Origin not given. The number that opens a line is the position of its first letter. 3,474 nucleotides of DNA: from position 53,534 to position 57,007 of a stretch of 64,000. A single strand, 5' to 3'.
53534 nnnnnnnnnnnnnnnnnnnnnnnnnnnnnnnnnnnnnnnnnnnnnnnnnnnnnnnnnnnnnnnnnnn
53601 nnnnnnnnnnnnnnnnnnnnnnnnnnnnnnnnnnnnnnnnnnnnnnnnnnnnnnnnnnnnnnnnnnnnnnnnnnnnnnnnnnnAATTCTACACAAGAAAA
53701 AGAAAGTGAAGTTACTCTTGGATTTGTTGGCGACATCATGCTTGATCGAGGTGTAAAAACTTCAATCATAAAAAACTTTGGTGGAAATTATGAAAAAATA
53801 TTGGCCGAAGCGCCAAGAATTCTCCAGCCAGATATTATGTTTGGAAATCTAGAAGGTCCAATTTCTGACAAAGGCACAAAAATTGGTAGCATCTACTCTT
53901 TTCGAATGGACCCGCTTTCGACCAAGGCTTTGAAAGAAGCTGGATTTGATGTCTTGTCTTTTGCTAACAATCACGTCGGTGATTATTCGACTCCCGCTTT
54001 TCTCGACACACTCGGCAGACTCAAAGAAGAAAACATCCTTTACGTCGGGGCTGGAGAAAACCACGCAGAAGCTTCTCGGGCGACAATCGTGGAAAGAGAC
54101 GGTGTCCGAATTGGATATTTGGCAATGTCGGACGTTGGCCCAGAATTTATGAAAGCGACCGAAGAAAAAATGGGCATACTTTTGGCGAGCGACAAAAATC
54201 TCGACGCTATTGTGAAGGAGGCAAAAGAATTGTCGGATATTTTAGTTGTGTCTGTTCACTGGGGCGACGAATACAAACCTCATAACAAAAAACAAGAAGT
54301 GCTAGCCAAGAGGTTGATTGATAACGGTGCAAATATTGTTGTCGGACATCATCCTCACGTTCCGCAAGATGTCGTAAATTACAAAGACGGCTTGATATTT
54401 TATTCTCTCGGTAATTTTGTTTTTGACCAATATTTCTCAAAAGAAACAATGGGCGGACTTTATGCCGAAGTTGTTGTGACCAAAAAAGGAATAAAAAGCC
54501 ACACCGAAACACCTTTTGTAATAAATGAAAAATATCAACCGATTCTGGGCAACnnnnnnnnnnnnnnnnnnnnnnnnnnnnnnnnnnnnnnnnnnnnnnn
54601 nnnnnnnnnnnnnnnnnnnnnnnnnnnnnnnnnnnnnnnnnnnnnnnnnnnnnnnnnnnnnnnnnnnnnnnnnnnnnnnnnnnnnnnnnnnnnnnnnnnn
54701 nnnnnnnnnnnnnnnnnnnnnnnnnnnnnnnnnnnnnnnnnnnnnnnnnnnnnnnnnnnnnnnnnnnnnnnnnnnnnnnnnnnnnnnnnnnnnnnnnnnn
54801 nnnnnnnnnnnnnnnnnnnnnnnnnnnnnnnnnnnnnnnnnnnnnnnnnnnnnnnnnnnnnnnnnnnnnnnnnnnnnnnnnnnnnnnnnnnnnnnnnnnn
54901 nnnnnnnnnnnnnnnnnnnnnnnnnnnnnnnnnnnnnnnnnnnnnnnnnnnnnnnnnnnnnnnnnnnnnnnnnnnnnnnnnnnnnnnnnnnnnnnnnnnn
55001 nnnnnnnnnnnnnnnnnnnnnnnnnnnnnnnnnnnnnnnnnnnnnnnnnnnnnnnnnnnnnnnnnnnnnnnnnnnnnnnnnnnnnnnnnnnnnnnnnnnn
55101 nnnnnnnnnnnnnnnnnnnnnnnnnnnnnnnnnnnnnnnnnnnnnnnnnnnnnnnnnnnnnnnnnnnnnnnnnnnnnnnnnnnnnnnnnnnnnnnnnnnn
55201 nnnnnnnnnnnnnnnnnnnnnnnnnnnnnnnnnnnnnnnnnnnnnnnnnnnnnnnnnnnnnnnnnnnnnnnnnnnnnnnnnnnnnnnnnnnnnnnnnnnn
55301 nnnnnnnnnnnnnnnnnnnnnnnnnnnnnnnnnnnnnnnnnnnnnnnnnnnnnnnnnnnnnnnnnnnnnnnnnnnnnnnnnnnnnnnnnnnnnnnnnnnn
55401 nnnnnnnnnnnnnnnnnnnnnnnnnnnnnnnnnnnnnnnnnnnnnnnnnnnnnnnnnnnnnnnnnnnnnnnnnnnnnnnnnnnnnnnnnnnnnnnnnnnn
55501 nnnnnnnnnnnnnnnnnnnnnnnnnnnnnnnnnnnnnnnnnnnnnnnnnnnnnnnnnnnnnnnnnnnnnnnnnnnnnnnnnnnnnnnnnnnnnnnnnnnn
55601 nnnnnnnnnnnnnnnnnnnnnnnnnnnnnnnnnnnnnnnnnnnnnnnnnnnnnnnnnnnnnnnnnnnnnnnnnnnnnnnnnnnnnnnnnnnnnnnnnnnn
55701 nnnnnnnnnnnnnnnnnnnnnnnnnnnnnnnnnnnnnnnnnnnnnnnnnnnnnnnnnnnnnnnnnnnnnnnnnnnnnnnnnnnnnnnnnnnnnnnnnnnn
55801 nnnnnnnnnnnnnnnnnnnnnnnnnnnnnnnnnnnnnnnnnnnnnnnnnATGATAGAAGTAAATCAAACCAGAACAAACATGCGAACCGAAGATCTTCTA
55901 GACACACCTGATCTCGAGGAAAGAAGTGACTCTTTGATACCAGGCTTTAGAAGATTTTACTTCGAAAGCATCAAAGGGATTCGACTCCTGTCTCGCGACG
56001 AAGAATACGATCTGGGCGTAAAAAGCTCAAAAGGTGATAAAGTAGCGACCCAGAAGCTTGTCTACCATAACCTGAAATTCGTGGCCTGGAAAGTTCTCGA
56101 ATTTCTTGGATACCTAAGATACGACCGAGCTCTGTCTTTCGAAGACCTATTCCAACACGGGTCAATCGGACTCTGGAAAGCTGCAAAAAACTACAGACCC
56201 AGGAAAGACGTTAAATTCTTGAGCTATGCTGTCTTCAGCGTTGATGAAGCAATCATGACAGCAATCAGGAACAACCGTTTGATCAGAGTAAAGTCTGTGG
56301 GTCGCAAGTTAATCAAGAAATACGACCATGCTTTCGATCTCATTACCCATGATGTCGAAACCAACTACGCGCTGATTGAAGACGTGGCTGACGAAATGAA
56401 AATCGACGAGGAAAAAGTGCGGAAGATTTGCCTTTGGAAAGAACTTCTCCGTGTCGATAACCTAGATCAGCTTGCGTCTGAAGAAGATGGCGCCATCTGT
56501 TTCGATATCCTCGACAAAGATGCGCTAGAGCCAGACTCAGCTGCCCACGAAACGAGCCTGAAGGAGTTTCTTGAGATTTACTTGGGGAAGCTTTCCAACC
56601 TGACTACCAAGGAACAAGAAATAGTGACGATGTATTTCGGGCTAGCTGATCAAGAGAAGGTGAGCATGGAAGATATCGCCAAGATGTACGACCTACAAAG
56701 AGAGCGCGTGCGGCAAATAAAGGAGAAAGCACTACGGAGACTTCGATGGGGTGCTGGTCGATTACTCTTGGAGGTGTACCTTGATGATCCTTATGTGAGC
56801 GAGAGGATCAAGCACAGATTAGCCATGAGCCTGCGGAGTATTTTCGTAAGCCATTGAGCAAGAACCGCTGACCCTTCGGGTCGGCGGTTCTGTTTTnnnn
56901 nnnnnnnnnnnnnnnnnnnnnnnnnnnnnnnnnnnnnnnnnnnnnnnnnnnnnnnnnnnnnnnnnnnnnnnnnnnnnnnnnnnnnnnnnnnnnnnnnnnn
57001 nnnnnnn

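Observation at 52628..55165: Single 845-aa protein fusing three cell-wall enzyme domains: PBP5-like S11 DD-carboxypeptidase + CapA-like metallophosphoesterase + VanY-like M15 peptidase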

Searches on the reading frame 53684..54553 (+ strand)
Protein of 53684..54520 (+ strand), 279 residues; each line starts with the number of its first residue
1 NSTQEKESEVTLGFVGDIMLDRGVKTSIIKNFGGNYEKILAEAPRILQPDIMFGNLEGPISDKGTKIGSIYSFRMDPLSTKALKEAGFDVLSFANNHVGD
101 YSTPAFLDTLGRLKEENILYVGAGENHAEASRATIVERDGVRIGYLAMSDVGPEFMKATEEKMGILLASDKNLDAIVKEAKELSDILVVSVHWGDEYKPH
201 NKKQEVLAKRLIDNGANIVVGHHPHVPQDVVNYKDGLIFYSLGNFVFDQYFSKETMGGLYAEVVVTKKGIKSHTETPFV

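Call 13: search_solved_structures(query=window:53684-54520:+, max_evalue=1, show_alignments=2)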
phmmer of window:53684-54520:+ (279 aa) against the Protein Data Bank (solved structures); distinct sequences matched with E-value up to 1: 3.
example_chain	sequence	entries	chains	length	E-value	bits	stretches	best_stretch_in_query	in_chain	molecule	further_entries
8gq9_A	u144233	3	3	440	5.8e-17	65.2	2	171-263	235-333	Poly-gamma-glutamate synthesis protein (Capsule biosynthesis protein)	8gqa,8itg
8gqb_A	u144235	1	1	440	6.1e-17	65.1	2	171-263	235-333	Poly-gamma-glutamate synthesis protein (Capsule biosynthesis protein)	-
8ith_A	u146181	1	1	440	5.5e-16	62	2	171-263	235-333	Poly-gamma-glutamate synthesis protein (Capsule biosynthesis protein)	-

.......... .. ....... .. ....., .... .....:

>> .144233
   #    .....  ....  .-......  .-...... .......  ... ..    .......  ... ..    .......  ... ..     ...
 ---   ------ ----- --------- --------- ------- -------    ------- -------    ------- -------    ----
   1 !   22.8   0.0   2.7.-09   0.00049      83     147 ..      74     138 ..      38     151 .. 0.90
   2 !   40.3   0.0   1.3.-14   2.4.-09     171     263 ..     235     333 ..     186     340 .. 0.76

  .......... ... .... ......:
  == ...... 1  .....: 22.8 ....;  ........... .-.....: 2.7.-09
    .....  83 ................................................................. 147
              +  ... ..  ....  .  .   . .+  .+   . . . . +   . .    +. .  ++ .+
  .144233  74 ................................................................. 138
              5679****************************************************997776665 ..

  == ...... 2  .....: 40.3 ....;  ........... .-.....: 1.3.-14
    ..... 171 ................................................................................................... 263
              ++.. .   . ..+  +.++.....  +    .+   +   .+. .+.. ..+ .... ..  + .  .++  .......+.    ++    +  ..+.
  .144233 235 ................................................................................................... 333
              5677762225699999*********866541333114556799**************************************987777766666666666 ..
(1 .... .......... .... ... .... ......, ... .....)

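Call 64: predict_structure(alignment_id=A3)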
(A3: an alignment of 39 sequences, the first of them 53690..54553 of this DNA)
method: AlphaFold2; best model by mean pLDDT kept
length: 288 residues; sequences in the alignment: 39
mean_pLDDT: 95.1   pTM: 0.93
mean pLDDT of the five models: 95.1, 94.8, 93.9, 92.4, 90.4
residues with pLDDT >= 90: 265; 70-90: 19; 50-70: 3; < 50: 1
segments of 3 or more residues with pLDDT < 50: none
pLDDT, mean of each block of 10 residues (from residue 1): 81 96 94 95 96 96 89 95 97 93 97 97 97 98 97 96 97 98 98 93 98 98 96 98 89 94 98 96 89
secondary structure, 60 per line:
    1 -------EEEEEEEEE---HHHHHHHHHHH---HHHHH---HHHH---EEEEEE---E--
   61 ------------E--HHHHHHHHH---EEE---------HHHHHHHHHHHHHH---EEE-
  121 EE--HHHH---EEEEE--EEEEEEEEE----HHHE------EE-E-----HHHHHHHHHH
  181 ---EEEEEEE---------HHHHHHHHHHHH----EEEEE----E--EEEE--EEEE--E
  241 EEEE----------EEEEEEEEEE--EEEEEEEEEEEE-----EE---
elements in order: E8-16 H20-30 H34-38 H42-45 E49-54 H76-84 E88-90 H100-113 E117-119 H125-128 E132-136 E139-147 H171-180 E184-190 H200-211 E216-220 E228-231 E234-237 E240-244 E255-264 E267-278

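Call 67: fold_search(model_id=the predicted structure, library=pdb)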
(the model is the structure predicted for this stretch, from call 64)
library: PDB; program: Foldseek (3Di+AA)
matches with E <= 10: 1240; with E <= 0.001: 72
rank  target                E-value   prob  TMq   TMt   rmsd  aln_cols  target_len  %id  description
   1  8gqb                  2.6e-21  1.00  0.80  0.54   5.0       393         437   20  Crystal structure of lasso peptide epimerase MslH D11A mutant (released 2023-06-21)
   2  8ith                  3.5e-21  1.00  0.79  0.53   5.3       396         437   20  Crystal structure of lasso peptide epimerase MslH H295N (released 2023-06-21)
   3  8gq9                  3.9e-21  1.00  0.78  0.53   5.4       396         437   20  Crystal structure of lasso peptide epimerase MslH (released 2023-06-21)
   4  8itg_A                9.9e-21  1.00  0.79  0.53   5.6       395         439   20  Crystal structure of lasso peptide epimerase MslH in complexed with precursor peptide variant MslAW21G (released 2023-06-21)
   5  3ive                  1.1e-10  1.00  0.53  0.34   7.1       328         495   15  Putative 5'-Nucleotidase (c4898) from Escherichia Coli in complex with Cytidine (released 2009-09-29)
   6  2cv9_A                3.7e-10  1.00  0.56  0.63   6.1       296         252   17  Crystal structure of a hypothetical protein from Thermus thermophilus HB8 (released 2005-12-01)
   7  1t70_A                1.1e-09  1.00  0.58  0.64   5.6       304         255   14  Crystal structure of a novel phosphatase from Deinococcus radiodurans (released 2004-12-07)
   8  6xue_A                2.5e-09  1.00  0.60  0.37   5.9       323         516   13  Human Ecto-5'-nucleotidase (CD73) in complex with A2396 (compound 74 in publication) in the closed form in crystal for (released 2020-04-22)
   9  9r0d_B                4.0e-09  1.00  0.61  0.37   5.8       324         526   13  Human CD73 (ecto 5'-nucleotidase) in complex with compound 7 (released 2025-11-12)
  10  6hxw_A                5.4e-09  1.00  0.61  0.37   5.9       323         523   13  structure of human CD73 in complex with antibody IPH53 (released 2019-08-28)
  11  7jv8_C                5.4e-09  1.00  0.59  0.35   5.7       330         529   13  Human CD73 (ecto 5'-nucleotidase) in complex with compound 35 (released 2020-09-23)
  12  6vc9_A                6.8e-09  1.00  0.57  0.34   9.6       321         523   13  TB19 complex (released 2020-11-11)
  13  6tvx                  7.6e-09  1.00  0.56  0.34   8.9       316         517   13  Human CD73 (ecto 5'-nucleotidase) in complex with PSB12676 (an AOPCP derivative, compound 9 in paper) in the closed stat (released 2020-02-19)
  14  5h7w_B                7.6e-09  1.00  0.56  0.33   9.1       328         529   13  Crystal structure of 5'-nucleotidase from venom of Naja atra (released 2017-11-22)
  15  9hjg_D                8.1e-09  1.00  0.59  0.36   6.0       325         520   14  Crystal structure of human CD73 (ecto-5'-nucleotidase) in complex with an N6-disubstituted acyclic ADP analog (compoun (released 2025-05-28)
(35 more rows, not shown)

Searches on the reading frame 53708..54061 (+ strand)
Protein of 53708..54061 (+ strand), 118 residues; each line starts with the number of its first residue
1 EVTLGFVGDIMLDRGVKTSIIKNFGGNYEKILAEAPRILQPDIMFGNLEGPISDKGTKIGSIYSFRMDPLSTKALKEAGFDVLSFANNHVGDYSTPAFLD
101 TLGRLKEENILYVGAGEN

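Call 47: search_solved_structures(query=window:53708-54061:+, max_evalue=10, show_alignments=1)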
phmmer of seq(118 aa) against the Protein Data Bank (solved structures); distinct sequences matched with E-value up to 10: 4.
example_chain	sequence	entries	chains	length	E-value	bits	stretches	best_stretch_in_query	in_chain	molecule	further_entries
8ith_A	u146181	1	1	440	0.013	19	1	75-116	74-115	Poly-gamma-glutamate synthesis protein (Capsule biosynthesis protein)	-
8gq9_A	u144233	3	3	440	0.013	19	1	75-116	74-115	Poly-gamma-glutamate synthesis protein (Capsule biosynthesis protein)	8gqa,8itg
8gqb_A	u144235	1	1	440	0.014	18.9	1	75-116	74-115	Poly-gamma-glutamate synthesis protein (Capsule biosynthesis protein)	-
2cf2_C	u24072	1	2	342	0.055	17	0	10-46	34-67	FATTY ACID SYNTHASE, DH DOMAIN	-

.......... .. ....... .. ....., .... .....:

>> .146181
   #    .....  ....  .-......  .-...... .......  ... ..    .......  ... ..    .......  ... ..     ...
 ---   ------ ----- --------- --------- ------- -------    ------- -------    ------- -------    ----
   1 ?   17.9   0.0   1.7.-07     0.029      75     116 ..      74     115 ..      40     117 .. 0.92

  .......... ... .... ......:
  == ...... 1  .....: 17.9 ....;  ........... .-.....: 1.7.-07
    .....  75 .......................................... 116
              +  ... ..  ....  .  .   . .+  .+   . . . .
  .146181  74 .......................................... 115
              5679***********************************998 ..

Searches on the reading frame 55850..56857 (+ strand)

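Call 51: search_protein_families(library=pfam, proteins=[window:55850-56857:+], max_evalue=0.0001)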
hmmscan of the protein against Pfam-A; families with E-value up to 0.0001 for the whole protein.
window:55850-56857:+ (335 aa): 2 families
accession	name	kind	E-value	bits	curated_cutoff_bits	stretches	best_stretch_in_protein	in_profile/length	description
PF04545.22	Sigma70_r4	-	4.5e-13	48.9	24.1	1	248-299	2-49/50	Sigma-70, region 4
PF04542.20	Sigma70_r2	-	2.1e-10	40.7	24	1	91-143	17-69/71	Sigma-70 region 2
